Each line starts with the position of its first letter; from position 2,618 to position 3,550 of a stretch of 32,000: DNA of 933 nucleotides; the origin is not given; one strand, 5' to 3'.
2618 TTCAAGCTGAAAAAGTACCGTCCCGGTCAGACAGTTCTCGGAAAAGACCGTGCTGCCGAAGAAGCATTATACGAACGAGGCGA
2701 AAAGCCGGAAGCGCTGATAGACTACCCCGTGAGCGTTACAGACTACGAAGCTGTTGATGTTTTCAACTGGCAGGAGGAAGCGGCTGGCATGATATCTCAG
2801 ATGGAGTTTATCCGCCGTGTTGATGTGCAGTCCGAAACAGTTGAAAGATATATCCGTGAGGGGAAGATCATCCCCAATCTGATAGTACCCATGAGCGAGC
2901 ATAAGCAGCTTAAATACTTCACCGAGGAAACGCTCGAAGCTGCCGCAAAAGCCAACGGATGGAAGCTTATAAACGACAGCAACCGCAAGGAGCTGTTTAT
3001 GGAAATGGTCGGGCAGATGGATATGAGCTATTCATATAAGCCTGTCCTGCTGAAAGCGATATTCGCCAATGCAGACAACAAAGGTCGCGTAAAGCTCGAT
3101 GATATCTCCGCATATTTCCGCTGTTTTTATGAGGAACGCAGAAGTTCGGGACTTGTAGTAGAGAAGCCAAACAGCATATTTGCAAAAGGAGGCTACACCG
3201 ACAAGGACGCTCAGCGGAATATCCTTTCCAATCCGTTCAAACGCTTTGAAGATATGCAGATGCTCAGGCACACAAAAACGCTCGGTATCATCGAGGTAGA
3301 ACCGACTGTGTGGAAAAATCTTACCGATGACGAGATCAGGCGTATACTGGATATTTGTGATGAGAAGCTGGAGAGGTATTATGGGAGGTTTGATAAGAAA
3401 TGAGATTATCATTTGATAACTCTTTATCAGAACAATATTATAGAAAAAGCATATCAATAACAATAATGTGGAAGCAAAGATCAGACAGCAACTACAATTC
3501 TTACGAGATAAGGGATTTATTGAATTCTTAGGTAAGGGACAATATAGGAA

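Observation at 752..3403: Candidate uncharacterised two-gene defence module: MazG-like NTP pyrophosphohydrolase coupled to a Vsr/DUF559-nuclease, DEAH-helicase and HTH fusion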

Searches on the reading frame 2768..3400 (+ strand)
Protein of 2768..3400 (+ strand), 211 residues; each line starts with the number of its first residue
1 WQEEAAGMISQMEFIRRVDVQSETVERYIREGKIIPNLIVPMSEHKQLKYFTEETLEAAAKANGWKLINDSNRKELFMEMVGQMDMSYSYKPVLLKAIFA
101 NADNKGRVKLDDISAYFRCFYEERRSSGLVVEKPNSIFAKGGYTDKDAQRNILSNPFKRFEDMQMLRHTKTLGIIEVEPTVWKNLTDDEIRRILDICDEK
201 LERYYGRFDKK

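Call 25: search_protein_representatives(protein=window:2768-3400:+)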
Query: 211 residues. Proteins with E-value up to 0.001 (for the whole library): 696; up to 1e-10: 394; up to 1e-30: 67. The best 150 are listed.
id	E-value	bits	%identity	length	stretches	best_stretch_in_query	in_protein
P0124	3.0e-129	444.9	96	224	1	1-210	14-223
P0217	9.8e-96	335.5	80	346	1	1-191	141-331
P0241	3.4e-76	271.7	59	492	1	1-208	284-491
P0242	4.1e-70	251.8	56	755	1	1-205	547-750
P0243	9.5e-66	237.6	64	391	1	1-177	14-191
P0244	3.3e-65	235.8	52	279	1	1-210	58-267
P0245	3.3e-65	235.8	52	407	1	1-209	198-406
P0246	7.2e-65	234.7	51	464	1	1-208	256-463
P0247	8.0e-65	234.6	51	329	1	1-209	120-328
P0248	4.2e-64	232.2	52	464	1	1-204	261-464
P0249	4.8e-64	232.0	51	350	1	1-209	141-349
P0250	3.1e-63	229.4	52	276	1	7-209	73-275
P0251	1.6e-59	217.3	48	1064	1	2-209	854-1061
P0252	1.3e-58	214.3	53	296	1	1-205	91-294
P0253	1.9e-58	213.7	69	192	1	68-210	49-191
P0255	1.5e-54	201.0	48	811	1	4-208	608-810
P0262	3.3e-50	186.9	46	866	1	6-205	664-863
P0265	1.7e-47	178.0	42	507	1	4-208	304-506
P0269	3.6e-46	173.7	42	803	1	7-209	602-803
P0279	3.9e-43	163.8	41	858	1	7-206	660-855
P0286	7.0e-40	153.1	39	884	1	8-208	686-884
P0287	2.3e-38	148.2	37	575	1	4-209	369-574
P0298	4.1e-33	131.0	46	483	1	69-207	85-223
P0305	6.8e-31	123.8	35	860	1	4-210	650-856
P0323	7.8e-27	110.5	36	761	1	1-207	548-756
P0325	1.2e-26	109.9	42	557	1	77-207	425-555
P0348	2.1e-23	99.3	30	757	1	1-207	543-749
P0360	5.8e-22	94.6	40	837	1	74-210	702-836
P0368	5.9e-21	91.4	29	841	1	2-206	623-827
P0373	1.4e-20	90.1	30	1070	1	8-189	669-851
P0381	4.1e-20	88.6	41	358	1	78-208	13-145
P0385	5.7e-20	88.1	28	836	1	2-206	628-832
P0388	9.9e-20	87.3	31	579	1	4-196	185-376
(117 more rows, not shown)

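Call 26: search_protein_families(library=pfam, proteins=[P0251, P0262, P0279, P0286, P0305, P0360, P0368, P0373, P0385, P0298], max_evalue=0.001)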
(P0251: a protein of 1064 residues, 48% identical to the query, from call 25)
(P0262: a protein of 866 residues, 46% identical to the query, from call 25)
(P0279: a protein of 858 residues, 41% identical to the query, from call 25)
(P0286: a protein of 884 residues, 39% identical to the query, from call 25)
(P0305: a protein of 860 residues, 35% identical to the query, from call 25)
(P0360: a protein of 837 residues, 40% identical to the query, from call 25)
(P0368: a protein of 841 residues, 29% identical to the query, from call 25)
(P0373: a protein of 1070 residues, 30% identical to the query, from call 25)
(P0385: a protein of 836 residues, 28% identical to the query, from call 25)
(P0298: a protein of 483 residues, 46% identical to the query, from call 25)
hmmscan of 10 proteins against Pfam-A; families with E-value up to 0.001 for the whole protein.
P0251 (1064 aa): 3 families
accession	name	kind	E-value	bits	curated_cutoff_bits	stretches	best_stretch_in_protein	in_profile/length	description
PF01661.27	Macro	-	9.4e-35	119.6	22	1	692-804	2-118/118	Macro domain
PF03235.19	GmrSD_N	-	3.3e-31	109.4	33.2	1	12-232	6-199/199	GmrSD restriction endonuclease, N-terminal domain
PF07510.16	GmrSD_C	-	6.1e-18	65.5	23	1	461-606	16-134/138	GmrSD restriction endonucleases, C-terminal domain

P0262 (866 aa): 2 families
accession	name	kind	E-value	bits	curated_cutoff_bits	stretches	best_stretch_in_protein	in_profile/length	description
PF03235.19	GmrSD_N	-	5.4e-29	102.2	33.2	1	13-228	7-198/199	GmrSD restriction endonuclease, N-terminal domain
PF07510.16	GmrSD_C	-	3.5e-13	50.1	23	1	459-602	20-137/138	GmrSD restriction endonucleases, C-terminal domain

P0279 (858 aa): 2 families
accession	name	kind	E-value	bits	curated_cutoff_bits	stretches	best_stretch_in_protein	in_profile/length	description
PF03235.19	GmrSD_N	-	6.1e-29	102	33.2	1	17-233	10-199/199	GmrSD restriction endonuclease, N-terminal domain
PF07510.16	GmrSD_C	-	1.2e-16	61.3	23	1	453-607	6-137/138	GmrSD restriction endonucleases, C-terminal domain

P0286 (884 aa): 2 families
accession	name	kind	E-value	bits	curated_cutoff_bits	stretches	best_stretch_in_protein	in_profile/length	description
PF03235.19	GmrSD_N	-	2.5e-31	109.8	33.2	1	11-232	5-199/199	GmrSD restriction endonuclease, N-terminal domain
PF07510.16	GmrSD_C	-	3.7e-16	59.7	23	1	456-609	7-137/138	GmrSD restriction endonucleases, C-terminal domain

P0305 (860 aa): 2 families
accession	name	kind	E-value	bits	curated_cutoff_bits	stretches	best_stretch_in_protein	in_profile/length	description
PF03235.19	GmrSD_N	-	1.2e-30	107.5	33.2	1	12-222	6-199/199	GmrSD restriction endonuclease, N-terminal domain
PF07510.16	GmrSD_C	-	2.2e-13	50.7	23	1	449-599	17-137/138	GmrSD restriction endonucleases, C-terminal domain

P0360 (837 aa): 2 families
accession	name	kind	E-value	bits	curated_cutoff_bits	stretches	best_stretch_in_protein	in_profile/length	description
PF03235.19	GmrSD_N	-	2.4e-32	113.1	33.2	1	15-249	9-199/199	GmrSD restriction endonuclease, N-terminal domain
PF07510.16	GmrSD_C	-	1.8e-16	60.7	23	1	485-638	4-136/138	GmrSD restriction endonucleases, C-terminal domain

P0368 (841 aa): 4 families
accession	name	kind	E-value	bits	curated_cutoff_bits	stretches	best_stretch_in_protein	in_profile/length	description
PF04851.21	ResIII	-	4.7e-20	72.6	22.5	2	242-309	4-75/164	Type III restriction enzyme, res subunit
PF00271.37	Helicase_C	-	7.1e-12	46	23.5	1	459-550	17-108/110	Helicase conserved C-terminal domain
PF00270.35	DEAD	-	5.2e-09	36.5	26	1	245-313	3-71/167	DEAD/DEAH box helicase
PF00176.29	SNF2-rel_dom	-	0.00046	19.8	24.9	0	318-371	107-162/290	SNF2-related domain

P0373 (1070 aa): 5 families
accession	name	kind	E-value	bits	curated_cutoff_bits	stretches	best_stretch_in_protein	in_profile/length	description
PF04851.21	ResIII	-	4.2e-23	82.5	22.5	1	261-411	2-164/164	Type III restriction enzyme, res subunit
PF00270.35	DEAD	-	2.6e-10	40.7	26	1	266-412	3-162/167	DEAD/DEAH box helicase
PF00717.28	Peptidase_S24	-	1.1e-06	28.7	23.3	1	957-1057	31-111/116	Peptidase S24-like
PF00271.37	Helicase_C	-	5.7e-06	27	23.5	1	496-587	16-108/110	Helicase conserved C-terminal domain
PF13411.12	MerR_1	-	0.00072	20.1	21.6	0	674-726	5-53/69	MerR HTH family regulatory protein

P0385 (836 aa): 5 families
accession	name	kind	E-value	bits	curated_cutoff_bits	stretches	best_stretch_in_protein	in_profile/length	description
PF04851.21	ResIII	-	1.5e-22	80.7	22.5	1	234-378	2-164/164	Type III restriction enzyme, res subunit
PF00271.37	Helicase_C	-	1.9e-12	47.8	23.5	1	461-556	13-108/110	Helicase conserved C-terminal domain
PF00270.35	DEAD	-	1.6e-06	28.4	26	1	238-377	2-161/167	DEAD/DEAH box helicase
PF18766.7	SWI2_SNF2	-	6.2e-05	23.2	26.7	1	335-419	113-198/221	SWI2/SNF2 ATPase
PF18741.7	MTES_1575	-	0.00053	20.4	38.2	0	141-202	22-86/96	REase_MTES_1575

P0298 (483 aa): 0 families

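Call 31: search_protein_families(library=pfam, proteins=[P0381, P0388, P0325, P0287, P0255, P0269, P0242, P0323, P0348, P0265], max_evalue=0.001)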
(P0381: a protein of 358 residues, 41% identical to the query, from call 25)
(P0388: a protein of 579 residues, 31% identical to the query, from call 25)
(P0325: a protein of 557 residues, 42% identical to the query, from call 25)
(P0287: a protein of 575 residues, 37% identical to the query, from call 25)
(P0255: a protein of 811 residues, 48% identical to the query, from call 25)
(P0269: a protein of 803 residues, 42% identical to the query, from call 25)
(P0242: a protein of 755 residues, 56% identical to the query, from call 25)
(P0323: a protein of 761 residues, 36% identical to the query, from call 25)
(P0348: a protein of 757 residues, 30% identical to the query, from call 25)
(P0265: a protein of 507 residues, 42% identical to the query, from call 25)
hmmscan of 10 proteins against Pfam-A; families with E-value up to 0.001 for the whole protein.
P0381 (358 aa): 2 families
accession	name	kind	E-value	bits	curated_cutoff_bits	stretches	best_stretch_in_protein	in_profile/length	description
PF00702.32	Hydrolase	-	1.3e-15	58.8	26.4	1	155-331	1-188/191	haloacid dehalogenase-like hydrolase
PF13419.12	HAD_2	-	3.1e-09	37.6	23.8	1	236-337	68-175/178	Haloacid dehalogenase-like hydrolase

P0388 (579 aa): 2 families
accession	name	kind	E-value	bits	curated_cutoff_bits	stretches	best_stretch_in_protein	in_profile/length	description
PF00717.28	Peptidase_S24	-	4.6e-09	36.4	23.3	1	435-574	5-114/116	Peptidase S24-like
PF00271.37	Helicase_C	-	3e-06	27.9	23.5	1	9-104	11-108/110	Helicase conserved C-terminal domain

P0325 (557 aa): 1 family
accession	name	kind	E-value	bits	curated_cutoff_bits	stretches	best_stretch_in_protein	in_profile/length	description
PF19866.4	DUF6339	-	2.2e-42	145.2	23.2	1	68-235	1-174/175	Family of unknown function (DUF6339)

P0287 (575 aa): 0 families

P0255 (811 aa): 0 families

P0269 (803 aa): 3 families
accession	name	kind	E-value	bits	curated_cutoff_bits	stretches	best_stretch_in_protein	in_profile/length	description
PF04545.22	Sigma70_r4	-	2.3e-14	53.1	24.1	1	360-407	5-48/50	Sigma-70, region 4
PF13411.12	MerR_1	-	0.0004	20.9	21.6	0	607-650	4-43/69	MerR HTH family regulatory protein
PF04542.20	Sigma70_r2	-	0.00067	19.8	24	0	188-224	11-47/71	Sigma-70 region 2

P0242 (755 aa): 7 families
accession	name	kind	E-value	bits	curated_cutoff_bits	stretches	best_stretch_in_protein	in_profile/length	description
PF04851.21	ResIII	-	6.3e-38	130.7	22.5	1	146-292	2-164/164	Type III restriction enzyme, res subunit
PF00271.37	Helicase_C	-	3.9e-17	62.9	23.5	1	368-465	11-108/110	Helicase conserved C-terminal domain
PF00270.35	DEAD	-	1.9e-13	50.9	26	1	150-292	2-162/167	DEAD/DEAH box helicase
PF18766.7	SWI2_SNF2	-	1.6e-11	44.7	26.7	1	151-325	1-190/221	SWI2/SNF2 ATPase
PF00176.29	SNF2-rel_dom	-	1.7e-05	24.5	24.9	0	151-302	1-175/290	SNF2-related domain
PF18741.7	MTES_1575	-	0.00025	21.5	38.2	1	49-117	27-93/96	REase_MTES_1575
PF13307.12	Helicase_C_2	-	0.00026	21.5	25.3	0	371-441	8-83/170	Helicase C-terminal domain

P0323 (761 aa): 6 families
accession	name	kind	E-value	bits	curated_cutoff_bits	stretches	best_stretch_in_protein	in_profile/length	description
PF04851.21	ResIII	-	1.8e-33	116.2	22.5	1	147-293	2-164/164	Type III restriction enzyme, res subunit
PF00271.37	Helicase_C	-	1.4e-14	54.7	23.5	1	366-466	8-108/110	Helicase conserved C-terminal domain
PF00270.35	DEAD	-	3.1e-10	40.5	26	1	151-294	2-162/167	DEAD/DEAH box helicase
PF18766.7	SWI2_SNF2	-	5.6e-08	33.1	26.7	1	156-336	9-200/221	SWI2/SNF2 ATPase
PF18741.7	MTES_1575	-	0.00011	22.6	38.2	1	51-126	23-96/96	REase_MTES_1575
PF00176.29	SNF2-rel_dom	-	0.00034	20.3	24.9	0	232-303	102-175/290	SNF2-related domain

P0348 (757 aa): 5 families
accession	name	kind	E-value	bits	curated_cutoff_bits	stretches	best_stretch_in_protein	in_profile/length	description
PF04851.21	ResIII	-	1.8e-31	109.7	22.5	1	143-287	2-163/164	Type III restriction enzyme, res subunit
PF00271.37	Helicase_C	-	5.2e-13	49.7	23.5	1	364-461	11-108/110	Helicase conserved C-terminal domain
PF00270.35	DEAD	-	8.4e-10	39.1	26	1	147-287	2-161/167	DEAD/DEAH box helicase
PF18766.7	SWI2_SNF2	-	3.7e-07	30.5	26.7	1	156-333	10-202/221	SWI2/SNF2 ATPase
PF18741.7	MTES_1575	-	9e-07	29.3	38.2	1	47-119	23-93/96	REase_MTES_1575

P0265 (507 aa): 0 families

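Call 43: find_related_loci(query=A4, collection=metagenome_contigs, flank=5000)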
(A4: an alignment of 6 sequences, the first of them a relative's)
Query A4 (866 aa) in metagenome_contigs; peptide patterns used: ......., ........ (x = any residue, [..] = any of these).
157 stretches matched a pattern; 46 encode a relative of the query (tblastn E <= 1e-3); 44 distinct loci.
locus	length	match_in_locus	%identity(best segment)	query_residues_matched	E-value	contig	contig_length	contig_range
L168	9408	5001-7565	60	1-863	0e+0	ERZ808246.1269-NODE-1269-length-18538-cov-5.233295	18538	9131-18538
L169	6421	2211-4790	60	1-863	0e+0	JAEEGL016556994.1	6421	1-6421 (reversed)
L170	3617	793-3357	57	1-866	0e+0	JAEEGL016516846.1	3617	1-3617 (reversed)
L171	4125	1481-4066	56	1-866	0e+0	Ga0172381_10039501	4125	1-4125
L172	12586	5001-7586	59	1-866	0e+0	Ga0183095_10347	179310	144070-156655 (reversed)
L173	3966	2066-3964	65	1-633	0e+0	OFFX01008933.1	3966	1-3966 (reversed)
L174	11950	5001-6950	63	1-650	0e+0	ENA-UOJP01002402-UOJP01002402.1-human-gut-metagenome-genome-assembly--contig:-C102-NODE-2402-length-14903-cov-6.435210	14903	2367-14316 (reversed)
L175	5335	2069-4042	61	1-663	0e+0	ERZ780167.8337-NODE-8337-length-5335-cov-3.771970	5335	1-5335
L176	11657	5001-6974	61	1-663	0e+0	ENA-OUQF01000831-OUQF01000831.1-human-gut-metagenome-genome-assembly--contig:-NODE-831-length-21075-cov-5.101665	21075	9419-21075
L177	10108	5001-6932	62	1-649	0e+0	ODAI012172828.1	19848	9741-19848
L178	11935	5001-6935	60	1-649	0e+0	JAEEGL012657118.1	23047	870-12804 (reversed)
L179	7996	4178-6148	59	1-658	0e+0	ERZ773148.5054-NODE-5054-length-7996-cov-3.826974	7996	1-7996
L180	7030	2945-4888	59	1-649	0e+0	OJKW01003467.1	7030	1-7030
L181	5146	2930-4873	59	1-649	0e+0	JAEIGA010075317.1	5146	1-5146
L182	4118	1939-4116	53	1-730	0e+0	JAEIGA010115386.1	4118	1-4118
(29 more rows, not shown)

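Call 51: search_protein_families(library=padloc, proteins=[window:2768-3400:+], max_evalue=1)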
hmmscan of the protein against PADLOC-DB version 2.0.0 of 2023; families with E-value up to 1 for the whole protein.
window:2768-3400:+ (211 aa): 0 families
